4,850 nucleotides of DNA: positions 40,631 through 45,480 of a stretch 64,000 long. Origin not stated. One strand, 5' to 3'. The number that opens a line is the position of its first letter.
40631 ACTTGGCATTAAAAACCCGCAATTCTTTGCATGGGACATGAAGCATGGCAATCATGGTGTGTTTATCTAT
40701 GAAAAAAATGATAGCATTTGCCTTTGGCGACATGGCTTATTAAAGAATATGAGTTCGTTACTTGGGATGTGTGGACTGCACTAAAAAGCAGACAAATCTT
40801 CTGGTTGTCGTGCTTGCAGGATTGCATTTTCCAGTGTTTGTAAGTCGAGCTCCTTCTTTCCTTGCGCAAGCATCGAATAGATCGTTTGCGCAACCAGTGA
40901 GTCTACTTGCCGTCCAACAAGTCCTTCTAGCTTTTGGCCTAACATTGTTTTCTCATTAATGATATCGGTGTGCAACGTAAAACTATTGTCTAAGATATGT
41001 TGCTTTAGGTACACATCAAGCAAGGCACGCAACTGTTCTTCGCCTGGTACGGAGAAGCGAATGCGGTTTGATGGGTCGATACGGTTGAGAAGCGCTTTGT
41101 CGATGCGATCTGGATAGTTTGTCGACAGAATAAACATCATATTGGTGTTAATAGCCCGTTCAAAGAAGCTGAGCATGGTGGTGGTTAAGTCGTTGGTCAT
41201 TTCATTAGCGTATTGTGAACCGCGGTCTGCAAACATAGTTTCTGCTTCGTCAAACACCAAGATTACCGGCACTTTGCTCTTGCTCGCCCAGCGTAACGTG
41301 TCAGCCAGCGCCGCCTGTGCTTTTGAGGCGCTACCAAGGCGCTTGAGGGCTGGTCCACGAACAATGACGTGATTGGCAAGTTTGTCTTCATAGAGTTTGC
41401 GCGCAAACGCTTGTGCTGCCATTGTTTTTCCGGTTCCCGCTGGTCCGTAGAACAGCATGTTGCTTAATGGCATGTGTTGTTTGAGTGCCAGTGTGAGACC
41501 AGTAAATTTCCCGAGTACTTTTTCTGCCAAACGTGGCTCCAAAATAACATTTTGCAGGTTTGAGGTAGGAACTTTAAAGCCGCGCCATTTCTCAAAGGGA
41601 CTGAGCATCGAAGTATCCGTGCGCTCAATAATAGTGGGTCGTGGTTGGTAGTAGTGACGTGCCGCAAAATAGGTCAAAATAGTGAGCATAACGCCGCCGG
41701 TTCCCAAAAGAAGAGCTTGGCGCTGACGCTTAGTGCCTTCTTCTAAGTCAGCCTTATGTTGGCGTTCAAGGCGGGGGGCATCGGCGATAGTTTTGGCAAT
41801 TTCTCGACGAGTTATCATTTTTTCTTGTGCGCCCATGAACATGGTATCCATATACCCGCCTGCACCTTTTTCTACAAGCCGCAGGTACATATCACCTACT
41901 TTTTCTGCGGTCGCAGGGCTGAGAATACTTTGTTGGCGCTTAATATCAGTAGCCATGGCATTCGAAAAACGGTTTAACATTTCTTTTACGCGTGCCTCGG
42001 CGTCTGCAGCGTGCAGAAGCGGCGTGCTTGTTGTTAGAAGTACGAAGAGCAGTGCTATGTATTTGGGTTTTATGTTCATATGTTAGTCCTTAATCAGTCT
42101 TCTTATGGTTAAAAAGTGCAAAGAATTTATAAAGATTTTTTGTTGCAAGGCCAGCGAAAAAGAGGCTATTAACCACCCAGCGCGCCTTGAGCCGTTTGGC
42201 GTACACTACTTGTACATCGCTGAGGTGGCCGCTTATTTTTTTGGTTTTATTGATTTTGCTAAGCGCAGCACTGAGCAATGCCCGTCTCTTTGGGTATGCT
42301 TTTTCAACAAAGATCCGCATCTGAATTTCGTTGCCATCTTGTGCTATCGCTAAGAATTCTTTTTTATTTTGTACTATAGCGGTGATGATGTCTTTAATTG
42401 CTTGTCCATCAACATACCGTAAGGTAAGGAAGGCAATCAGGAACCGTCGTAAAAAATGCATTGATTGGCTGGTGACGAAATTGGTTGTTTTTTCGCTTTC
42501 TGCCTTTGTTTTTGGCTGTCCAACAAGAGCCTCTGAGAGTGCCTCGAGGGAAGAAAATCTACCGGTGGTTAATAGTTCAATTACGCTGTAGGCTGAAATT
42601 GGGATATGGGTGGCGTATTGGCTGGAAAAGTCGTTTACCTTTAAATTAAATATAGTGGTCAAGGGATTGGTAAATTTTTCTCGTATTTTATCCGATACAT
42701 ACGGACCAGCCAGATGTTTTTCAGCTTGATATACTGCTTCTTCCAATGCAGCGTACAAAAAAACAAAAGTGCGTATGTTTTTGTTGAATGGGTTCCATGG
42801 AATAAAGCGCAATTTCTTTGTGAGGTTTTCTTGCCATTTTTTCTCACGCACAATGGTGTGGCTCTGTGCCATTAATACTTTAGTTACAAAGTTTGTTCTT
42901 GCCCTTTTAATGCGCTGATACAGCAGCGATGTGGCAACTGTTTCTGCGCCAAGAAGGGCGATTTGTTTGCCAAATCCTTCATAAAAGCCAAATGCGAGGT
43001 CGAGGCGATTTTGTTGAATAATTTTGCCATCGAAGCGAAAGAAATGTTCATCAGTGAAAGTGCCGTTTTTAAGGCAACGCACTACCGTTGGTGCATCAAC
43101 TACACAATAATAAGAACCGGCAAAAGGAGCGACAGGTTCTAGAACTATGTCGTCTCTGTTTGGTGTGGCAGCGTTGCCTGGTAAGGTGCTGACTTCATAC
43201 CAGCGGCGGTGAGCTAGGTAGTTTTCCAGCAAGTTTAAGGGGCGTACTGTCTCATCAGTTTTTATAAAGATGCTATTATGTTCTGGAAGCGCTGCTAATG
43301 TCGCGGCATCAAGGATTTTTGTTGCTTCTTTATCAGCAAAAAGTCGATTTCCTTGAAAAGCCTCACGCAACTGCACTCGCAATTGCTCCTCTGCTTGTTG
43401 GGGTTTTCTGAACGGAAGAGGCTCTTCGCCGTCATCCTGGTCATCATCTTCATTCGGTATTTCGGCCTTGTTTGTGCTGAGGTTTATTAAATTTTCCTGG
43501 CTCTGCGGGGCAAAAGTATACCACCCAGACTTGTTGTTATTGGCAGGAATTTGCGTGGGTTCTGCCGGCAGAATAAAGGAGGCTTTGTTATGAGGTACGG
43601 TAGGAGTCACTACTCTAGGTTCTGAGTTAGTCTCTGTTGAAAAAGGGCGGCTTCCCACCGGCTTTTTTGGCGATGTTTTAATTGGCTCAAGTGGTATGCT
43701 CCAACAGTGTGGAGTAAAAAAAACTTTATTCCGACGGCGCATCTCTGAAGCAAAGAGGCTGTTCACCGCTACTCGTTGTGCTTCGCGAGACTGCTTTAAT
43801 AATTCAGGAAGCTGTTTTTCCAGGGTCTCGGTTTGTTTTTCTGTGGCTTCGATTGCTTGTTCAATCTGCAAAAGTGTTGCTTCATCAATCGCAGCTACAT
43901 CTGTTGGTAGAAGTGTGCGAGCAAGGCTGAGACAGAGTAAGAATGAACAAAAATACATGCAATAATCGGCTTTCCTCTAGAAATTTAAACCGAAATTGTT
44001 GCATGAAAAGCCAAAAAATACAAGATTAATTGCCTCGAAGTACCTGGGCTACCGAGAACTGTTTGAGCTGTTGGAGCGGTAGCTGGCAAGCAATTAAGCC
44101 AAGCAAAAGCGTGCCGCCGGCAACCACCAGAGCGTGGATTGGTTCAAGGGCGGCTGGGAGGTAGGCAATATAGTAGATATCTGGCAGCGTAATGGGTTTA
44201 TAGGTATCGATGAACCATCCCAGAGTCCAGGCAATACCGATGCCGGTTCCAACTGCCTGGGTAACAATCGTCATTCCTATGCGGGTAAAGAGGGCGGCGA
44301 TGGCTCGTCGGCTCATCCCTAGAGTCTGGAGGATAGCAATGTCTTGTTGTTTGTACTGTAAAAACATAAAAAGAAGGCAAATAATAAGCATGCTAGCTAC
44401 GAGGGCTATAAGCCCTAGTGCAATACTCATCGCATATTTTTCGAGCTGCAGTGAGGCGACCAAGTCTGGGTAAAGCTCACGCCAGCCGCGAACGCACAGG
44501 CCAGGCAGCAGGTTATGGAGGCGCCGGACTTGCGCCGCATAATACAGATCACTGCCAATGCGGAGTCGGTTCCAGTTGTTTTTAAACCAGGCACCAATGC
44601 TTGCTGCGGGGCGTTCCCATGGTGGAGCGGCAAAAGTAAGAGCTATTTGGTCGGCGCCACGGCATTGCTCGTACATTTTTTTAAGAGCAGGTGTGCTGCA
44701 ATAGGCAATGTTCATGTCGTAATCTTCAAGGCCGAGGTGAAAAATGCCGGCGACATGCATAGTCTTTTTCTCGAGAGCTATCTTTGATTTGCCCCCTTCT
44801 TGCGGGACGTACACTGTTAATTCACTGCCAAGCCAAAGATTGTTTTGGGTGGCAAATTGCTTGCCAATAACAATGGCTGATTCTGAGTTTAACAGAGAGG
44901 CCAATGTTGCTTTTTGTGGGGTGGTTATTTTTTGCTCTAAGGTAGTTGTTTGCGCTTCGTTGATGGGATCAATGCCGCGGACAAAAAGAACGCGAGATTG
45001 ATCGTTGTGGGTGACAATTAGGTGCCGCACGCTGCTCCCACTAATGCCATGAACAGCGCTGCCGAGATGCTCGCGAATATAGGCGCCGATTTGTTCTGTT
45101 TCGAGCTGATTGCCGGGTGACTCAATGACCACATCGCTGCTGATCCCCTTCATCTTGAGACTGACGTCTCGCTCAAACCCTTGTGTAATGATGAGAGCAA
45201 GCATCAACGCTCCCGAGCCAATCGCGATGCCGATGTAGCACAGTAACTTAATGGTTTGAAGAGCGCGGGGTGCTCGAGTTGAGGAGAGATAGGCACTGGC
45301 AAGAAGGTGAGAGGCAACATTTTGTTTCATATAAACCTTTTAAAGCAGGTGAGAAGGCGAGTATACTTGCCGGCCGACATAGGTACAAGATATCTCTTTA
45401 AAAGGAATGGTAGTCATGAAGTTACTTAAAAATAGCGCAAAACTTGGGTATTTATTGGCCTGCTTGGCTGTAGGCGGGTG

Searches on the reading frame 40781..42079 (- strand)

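Call 23: search_protein_families(library=pfam, proteins=[window:40781-42079:-], max_evalue=0.01)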
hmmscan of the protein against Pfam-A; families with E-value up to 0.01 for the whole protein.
window:40781-42079:- (432 aa): 12 families
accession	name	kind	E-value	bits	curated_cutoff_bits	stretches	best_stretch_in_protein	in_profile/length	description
PF00004.35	AAA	-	9.1e-22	78.3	21.2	1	208-338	1-127/131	ATPase family associated with various cellular activities (AAA)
PF13191.12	AAA_16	-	2.7e-06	28.4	32.6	1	199-232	19-51/167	AAA ATPase domain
PF13401.12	AAA_22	-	2.9e-06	28.1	27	1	208-318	8-122/130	AAA domain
PF02562.22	PhoH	-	0.00076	19.5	27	1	210-246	24-60/205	PhoH-like protein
PF12775.13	AAA_7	-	0.00098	19.1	25.8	1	206-239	34-67/181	P-loop containing dynein motor region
PF01078.27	Mg_chelatase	-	0.0017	18.2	20.3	0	207-227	24-44/207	Magnesium chelatase, subunit ChlI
PF05621.17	TniB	-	0.0019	18.1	22.4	0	185-231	16-61/189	Bacterial TniB protein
PF05729.18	NACHT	-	0.002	18.4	26.7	1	208-237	3-32/167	NACHT domain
PF00270.35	DEAD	-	0.0037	17.4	26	0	204-231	13-40/167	DEAD/DEAH box helicase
PF00910.28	RNA_helicase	-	0.0058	17.5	21.5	0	209-244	2-40/105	RNA helicase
PF13604.12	AAA_30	-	0.007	16.6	27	0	209-281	22-99/191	AAA domain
PF10236.15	DAP3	-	0.0077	15.9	23.1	0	250-307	137-191/311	Mitochondrial ribosomal death-associated protein 3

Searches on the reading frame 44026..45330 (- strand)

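Call 23: search_protein_families(library=pfam, proteins=[window:44026-45330:-], max_evalue=0.01)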
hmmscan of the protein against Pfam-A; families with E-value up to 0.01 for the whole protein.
window:44026-45330:- (434 aa): 2 families
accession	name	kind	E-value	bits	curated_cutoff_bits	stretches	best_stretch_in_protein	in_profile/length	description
PF02687.27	FtsX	-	3.6e-09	37.2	25.5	1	303-423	2-116/120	FtsX-like permease C-terminal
PF12704.14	MacB_PCD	-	2e-05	25.4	27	1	31-197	4-154/207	MacB-like periplasmic core domain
